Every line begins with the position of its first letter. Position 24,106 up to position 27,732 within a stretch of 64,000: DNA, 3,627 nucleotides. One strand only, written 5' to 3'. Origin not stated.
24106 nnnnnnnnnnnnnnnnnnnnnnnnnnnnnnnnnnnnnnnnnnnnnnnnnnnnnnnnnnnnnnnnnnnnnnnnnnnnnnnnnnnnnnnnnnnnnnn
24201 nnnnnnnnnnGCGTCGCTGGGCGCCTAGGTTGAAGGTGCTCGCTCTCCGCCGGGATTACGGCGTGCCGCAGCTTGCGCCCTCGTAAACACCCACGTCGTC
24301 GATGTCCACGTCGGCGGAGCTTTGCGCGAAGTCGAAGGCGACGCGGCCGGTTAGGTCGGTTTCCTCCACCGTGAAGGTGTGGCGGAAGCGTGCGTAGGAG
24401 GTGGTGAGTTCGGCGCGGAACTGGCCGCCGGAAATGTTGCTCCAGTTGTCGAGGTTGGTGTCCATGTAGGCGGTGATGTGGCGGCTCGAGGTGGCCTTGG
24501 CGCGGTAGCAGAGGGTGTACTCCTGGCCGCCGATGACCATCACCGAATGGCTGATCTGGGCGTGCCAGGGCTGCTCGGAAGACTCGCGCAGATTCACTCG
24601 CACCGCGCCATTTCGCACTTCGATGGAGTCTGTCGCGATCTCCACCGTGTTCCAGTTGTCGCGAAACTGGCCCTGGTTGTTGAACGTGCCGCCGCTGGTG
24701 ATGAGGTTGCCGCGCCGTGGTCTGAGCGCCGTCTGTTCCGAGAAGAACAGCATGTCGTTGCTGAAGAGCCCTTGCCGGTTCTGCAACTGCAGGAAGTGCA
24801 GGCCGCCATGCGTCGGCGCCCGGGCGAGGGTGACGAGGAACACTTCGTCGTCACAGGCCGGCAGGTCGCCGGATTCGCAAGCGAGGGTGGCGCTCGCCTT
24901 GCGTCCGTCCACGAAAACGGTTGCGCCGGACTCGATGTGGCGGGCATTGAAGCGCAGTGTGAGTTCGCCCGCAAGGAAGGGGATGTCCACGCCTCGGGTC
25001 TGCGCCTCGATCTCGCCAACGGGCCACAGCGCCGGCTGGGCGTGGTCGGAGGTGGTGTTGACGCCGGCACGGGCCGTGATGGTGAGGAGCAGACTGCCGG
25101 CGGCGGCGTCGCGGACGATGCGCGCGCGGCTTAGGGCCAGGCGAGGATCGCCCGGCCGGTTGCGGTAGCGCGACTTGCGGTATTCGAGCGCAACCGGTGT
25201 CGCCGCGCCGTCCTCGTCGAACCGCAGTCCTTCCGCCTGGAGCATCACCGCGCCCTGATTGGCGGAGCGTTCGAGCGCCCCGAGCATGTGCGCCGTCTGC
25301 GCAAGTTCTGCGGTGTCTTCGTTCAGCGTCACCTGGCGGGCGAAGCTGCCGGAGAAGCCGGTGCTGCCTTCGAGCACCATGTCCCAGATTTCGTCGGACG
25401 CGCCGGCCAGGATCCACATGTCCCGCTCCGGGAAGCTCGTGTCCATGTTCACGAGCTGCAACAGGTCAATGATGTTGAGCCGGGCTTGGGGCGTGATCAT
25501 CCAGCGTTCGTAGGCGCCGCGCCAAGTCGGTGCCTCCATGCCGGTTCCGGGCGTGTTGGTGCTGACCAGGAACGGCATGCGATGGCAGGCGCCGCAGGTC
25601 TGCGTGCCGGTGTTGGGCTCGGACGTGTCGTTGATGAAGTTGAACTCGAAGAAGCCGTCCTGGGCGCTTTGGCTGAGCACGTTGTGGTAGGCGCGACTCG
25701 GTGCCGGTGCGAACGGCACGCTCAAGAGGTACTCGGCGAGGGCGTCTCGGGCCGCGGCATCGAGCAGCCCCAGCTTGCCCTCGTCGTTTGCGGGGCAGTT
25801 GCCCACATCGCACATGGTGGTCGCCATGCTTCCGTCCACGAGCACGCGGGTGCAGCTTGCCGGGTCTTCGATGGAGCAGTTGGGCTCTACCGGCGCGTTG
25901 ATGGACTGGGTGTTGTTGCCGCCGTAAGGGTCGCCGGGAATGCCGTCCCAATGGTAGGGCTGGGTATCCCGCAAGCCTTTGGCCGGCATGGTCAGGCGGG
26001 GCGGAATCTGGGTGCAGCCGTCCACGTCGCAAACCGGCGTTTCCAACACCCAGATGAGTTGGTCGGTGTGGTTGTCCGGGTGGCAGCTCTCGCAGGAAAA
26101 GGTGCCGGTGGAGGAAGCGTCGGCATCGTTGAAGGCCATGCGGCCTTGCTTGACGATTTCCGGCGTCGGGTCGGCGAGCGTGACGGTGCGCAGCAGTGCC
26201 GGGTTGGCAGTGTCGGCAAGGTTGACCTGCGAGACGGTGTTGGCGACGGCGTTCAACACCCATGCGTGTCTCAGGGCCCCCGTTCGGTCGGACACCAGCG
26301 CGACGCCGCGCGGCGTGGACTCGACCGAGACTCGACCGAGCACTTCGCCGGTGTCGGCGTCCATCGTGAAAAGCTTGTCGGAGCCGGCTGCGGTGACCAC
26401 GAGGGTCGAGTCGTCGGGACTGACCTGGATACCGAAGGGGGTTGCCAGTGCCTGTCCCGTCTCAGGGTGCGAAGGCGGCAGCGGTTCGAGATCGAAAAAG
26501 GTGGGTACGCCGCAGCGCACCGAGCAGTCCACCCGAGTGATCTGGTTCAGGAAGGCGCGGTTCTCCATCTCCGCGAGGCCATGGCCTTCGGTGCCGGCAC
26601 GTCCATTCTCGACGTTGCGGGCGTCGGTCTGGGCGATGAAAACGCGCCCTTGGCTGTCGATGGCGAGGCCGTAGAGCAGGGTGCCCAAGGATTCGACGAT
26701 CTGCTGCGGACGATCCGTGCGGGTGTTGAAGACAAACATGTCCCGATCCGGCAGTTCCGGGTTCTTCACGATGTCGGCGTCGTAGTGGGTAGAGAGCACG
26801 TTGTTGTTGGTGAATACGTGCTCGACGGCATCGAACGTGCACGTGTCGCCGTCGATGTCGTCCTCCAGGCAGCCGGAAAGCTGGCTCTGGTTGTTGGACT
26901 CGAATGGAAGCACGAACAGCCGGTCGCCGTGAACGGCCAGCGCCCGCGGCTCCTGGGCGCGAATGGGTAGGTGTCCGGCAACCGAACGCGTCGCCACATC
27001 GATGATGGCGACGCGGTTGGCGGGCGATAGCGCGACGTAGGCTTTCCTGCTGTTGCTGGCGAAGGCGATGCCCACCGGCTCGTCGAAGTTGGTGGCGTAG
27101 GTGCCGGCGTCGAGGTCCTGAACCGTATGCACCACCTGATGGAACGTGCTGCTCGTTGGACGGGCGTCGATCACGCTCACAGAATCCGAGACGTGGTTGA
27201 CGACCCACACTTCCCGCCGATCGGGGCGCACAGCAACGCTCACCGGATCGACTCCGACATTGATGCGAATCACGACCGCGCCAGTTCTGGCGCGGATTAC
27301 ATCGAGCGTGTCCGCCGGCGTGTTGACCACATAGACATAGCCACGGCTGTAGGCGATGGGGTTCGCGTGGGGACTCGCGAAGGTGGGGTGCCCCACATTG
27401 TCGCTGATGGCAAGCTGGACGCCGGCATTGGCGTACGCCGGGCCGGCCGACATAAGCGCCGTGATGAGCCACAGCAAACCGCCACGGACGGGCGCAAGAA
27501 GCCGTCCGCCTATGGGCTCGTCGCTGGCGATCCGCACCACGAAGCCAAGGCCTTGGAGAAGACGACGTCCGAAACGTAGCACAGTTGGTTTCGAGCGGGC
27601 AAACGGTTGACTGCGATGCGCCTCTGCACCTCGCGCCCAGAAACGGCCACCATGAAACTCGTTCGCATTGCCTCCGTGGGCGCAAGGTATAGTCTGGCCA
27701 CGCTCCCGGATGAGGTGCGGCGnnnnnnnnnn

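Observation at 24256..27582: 1108-aa secreted fusion of YVTN beta-propeller, di-haem c-type cytochrome (two CxxCH) and C-terminal CBM-like module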

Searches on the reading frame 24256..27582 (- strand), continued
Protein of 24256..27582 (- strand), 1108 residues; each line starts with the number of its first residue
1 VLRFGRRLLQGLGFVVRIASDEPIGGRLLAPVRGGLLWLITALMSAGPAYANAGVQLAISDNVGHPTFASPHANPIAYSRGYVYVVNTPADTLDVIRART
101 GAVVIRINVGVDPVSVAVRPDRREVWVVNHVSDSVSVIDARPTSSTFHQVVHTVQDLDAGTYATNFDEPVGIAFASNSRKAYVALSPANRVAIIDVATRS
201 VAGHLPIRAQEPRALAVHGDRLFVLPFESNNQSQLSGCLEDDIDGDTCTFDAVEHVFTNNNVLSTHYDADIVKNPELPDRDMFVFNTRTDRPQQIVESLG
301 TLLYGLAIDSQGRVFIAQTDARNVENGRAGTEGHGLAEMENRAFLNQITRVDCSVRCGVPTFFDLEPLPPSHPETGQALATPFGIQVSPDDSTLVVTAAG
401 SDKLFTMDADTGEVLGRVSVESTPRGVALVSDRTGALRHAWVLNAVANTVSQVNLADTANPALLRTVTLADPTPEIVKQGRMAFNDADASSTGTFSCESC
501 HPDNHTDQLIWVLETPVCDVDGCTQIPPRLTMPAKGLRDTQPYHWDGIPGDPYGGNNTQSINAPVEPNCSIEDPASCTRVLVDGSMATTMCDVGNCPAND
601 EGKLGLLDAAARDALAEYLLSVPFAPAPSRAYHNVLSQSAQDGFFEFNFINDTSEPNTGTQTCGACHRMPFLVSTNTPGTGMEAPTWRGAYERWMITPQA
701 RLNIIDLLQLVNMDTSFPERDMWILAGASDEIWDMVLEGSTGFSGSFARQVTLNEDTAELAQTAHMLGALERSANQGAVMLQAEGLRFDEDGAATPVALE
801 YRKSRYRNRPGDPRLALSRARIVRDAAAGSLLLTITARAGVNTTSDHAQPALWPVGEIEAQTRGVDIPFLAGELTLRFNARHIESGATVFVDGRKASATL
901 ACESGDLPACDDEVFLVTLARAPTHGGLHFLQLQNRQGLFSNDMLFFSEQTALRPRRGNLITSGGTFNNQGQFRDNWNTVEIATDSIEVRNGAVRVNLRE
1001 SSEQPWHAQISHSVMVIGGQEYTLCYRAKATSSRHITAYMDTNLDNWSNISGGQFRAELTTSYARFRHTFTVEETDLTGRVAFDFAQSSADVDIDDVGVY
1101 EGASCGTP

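Call 33: search_protein_families(library=pfam, proteins=[P0050, P0091, P0114, P0074, P0104, P0110], max_evalue=0.01)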
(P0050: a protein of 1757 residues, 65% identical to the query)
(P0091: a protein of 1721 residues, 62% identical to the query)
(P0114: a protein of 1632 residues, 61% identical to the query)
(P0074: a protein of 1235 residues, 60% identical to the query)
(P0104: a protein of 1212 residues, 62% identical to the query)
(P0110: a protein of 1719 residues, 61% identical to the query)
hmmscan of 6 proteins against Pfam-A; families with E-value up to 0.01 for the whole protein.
P0050 (1757 aa): 4 families
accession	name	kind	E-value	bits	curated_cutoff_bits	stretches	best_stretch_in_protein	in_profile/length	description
PF21783.3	YNCE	-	1e-07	32.1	27.1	1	700-815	39-138/339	YNCE-like beta-propeller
PF02018.23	CBM_4_9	-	2e-07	31.9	25.9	1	1649-1734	42-131/136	Carbohydrate binding domain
PF10282.15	Lactonase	-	5.5e-05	23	21.7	0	695-850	149-314/344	Lactonase, 7-bladed beta-propeller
PF03150.19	CCP_MauG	-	0.0043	18.1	25.6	0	1096-1124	4-34/149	Di-haem cytochrome c peroxidase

P0091 (1721 aa): 7 families
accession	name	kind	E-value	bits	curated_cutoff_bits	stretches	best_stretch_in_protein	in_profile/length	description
PF21783.3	YNCE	-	2.9e-08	33.9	27.1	1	700-779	40-114/339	YNCE-like beta-propeller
PF13540.12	RCC1_2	-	6.3e-07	29.5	22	1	34-60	3-30/30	Regulator of chromosome condensation (RCC1) repeat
PF02018.23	CBM_4_9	-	3.1e-06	28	25.9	1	1584-1694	15-127/136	Carbohydrate binding domain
PF03150.19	CCP_MauG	-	5.6e-05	24.2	25.6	1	1092-1125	2-37/149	Di-haem cytochrome c peroxidase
PF08309.17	LVIVD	-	0.00042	20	20.2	0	1063-1081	19-37/42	LVIVD repeat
PF25390.1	WD40_RLD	-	0.0012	18.7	150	1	32-62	91-122/363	RCC1-like domain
PF02239.22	Cytochrom_D1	-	0.006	15.6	25.5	0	691-782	38-127/368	Cytochrome D1 heme domain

P0114 (1632 aa): 6 families
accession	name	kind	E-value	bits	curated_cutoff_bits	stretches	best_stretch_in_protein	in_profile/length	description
PF02412.23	TSP_3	-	3.7e-10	39.8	25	3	139-173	2-36/36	Thrombospondin type 3 repeat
PF21783.3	YNCE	-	9e-09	35.5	27.1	1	616-693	39-114/339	YNCE-like beta-propeller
PF10282.15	Lactonase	-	0.00033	20.4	21.7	1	615-690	254-334/344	Lactonase, 7-bladed beta-propeller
PF02018.23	CBM_4_9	-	0.00056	20.7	25.9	1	1492-1609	8-131/136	Carbohydrate binding domain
PF03150.19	CCP_MauG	-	0.00092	20.3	25.6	0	1012-1044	3-37/149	Di-haem cytochrome c peroxidase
PF00034.26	Cytochrom_C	-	0.0064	18.2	21.3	0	19-51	6-27/90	Cytochrome c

P0074 (1235 aa): 7 families
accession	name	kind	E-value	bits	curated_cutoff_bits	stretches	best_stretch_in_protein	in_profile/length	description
PF21783.3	YNCE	-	2e-06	27.8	27.1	1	208-289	38-117/339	YNCE-like beta-propeller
PF02018.23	CBM_4_9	-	1e-05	26.4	25.9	1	1090-1210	7-129/136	Carbohydrate binding domain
PF24684.1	Vgb_lyase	-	0.002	17.5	50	0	513-582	98-167/290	Virginiamycin B lyase family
PF25174.1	Beta-prop_THOC3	-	0.0036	16.8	305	0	217-334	66-168/272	THOC3 beta-propeller domain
PF13442.11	Cytochrome_CBB3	-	0.0043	17.8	27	0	84-172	7-68/68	Cytochrome C oxidase, cbb3-type, subunit III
PF14522.11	Cytochrome_C7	-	0.0046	17.2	24.8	0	786-800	12-26/67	Cytochrome c7 and related cytochrome c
PF10282.15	Lactonase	-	0.0073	16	21.7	0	206-281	252-332/344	Lactonase, 7-bladed beta-propeller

P0104 (1212 aa): 5 families
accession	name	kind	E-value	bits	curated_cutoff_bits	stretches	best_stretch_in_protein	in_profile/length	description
PF21783.3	YNCE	-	1.9e-08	34.4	27.1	1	184-257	40-111/339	YNCE-like beta-propeller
PF02239.22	Cytochrom_D1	-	6.6e-06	25.4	25.5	1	175-260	38-122/368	Cytochrome D1 heme domain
PF03150.19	CCP_MauG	-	1.1e-05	26.6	25.6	1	578-608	3-35/149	Di-haem cytochrome c peroxidase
PF02018.23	CBM_4_9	-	1.2e-05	26.2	25.9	1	1057-1179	8-131/136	Carbohydrate binding domain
PF10282.15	Lactonase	-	0.0011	18.7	21.7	0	178-255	41-128/344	Lactonase, 7-bladed beta-propeller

P0110 (1719 aa): 7 families
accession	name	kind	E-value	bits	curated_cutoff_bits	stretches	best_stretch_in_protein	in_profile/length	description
PF18986.5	DUF5719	-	4.4e-10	39.6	26.2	1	176-344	168-316/319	Family of unknown function (DUF5719)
PF21783.3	YNCE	-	2.3e-05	24.3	27.1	1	664-723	41-100/339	YNCE-like beta-propeller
PF13360.13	PQQ_2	-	5.1e-05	23.5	27.6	0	974-1060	117-202/233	Outer membrane protein assembly factor BamB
PF02018.23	CBM_4_9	-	0.00016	22.5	25.9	1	1592-1683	39-129/136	Carbohydrate binding domain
PF03150.19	CCP_MauG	-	0.00069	20.7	25.6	1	1063-1135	4-69/149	Di-haem cytochrome c peroxidase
PF10282.15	Lactonase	-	0.00069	19.4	21.7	0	701-813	199-314/344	Lactonase, 7-bladed beta-propeller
PF16819.11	DUF5074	-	0.0049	16.4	27.2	0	757-824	151-216/353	Domain of unknown function (DUF5074)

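Call 71: list_cluster_members(proteins=[P0001, P0026, P0034, P0043, P0060, P0063, P0091, P0095])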
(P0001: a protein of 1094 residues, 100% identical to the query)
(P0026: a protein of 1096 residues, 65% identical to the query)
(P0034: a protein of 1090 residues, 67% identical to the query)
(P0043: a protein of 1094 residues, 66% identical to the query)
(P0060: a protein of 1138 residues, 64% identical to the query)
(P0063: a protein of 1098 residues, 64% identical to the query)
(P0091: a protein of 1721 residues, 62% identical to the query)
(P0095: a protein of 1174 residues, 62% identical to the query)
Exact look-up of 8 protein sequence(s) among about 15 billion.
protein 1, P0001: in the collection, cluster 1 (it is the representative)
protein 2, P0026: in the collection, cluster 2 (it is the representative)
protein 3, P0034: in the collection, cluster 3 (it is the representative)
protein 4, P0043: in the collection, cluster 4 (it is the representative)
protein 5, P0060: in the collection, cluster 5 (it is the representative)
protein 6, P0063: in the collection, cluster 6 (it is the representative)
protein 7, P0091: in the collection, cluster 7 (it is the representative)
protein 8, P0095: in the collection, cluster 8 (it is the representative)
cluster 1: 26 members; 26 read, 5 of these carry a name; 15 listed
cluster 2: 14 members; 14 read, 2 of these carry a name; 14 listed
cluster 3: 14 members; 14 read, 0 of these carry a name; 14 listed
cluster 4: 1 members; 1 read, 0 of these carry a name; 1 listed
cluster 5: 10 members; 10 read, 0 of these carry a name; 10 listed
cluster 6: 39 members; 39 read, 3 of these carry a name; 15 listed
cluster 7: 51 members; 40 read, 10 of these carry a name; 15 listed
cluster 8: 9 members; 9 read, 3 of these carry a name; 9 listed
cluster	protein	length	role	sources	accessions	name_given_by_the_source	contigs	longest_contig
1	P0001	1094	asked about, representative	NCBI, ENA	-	-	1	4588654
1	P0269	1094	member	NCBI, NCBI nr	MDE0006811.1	MAG: YncE family protein [Gammaproteobacteria bacterium] | YncE family protein [Gammaproteobacteria bacterium]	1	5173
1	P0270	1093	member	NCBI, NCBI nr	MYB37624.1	MAG: YncE family protein [Gammaproteobacteria bacterium] | YncE family protein [Gammaproteobacteria bacterium]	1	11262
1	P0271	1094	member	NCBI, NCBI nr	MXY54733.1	MAG: YncE family protein [Gammaproteobacteria bacterium] | YncE family protein [Gammaproteobacteria bacterium]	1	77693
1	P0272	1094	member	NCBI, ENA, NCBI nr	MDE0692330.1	MAG: hypothetical protein OXI55_08840 [Gammaproteobacteria bacterium] | hypothetical protein [Gammaproteobacteria bacterium]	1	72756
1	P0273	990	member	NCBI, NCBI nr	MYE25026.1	MAG: hypothetical protein F4Y01_13975, partial [Gammaproteobacteria bacterium] | hypothetical protein [Gammaproteobacteria bacterium]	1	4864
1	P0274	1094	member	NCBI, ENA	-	-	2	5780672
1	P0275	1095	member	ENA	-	-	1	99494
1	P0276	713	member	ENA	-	-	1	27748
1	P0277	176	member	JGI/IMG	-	-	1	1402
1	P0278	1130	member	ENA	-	-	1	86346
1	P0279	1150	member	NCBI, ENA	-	-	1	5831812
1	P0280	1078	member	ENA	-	-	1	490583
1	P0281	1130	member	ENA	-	-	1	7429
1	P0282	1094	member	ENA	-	-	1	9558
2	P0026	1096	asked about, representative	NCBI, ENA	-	-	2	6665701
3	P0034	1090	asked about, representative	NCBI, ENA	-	-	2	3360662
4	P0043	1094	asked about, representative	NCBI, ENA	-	-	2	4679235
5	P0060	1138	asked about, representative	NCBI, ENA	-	-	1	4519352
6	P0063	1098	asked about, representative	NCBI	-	-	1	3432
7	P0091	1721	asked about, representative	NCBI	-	-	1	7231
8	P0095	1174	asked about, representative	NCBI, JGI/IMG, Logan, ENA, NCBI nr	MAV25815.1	MAG: hypothetical protein CMQ05_06800 [Gammaproteobacteria bacterium] | hypothetical protein [Gammaproteobacteria bacterium]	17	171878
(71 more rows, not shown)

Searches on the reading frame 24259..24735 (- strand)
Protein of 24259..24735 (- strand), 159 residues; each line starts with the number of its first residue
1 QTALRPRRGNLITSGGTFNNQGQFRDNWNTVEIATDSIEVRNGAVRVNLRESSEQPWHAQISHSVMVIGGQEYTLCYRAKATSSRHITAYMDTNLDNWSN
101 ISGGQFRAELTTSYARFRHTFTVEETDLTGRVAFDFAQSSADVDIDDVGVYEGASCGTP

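Call 85: search_solved_structures(query=window:24259-24735:-, max_evalue=1, show_alignments=0)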
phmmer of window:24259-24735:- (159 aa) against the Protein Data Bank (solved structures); distinct sequences matched with E-value up to 1: 1.
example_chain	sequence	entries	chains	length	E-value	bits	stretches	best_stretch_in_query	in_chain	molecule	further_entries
1gui_A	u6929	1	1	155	2e-08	37.6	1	38-150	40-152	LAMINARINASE 16A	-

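Call 86: search_protein_families(library=pfam, proteins=[window:24259-24735:-], max_evalue=10)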
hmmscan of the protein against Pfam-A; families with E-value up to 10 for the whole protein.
window:24259-24735:- (159 aa): 1 family
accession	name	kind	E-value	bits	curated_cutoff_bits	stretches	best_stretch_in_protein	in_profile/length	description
PF02018.23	CBM_4_9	-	6.6e-08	33.4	25.9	1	16-135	7-130/136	Carbohydrate binding domain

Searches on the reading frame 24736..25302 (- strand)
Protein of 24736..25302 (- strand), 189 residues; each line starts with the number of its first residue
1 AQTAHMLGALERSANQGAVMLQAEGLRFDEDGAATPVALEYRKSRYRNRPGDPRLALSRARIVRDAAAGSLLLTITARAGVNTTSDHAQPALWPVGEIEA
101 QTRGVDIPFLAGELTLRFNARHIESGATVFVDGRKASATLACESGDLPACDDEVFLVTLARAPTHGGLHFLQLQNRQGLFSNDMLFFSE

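Call 86: search_protein_families(library=pfam, proteins=[window:24736-25302:-], max_evalue=10)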
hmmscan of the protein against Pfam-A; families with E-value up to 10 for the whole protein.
window:24736-25302:- (189 aa): 0 families
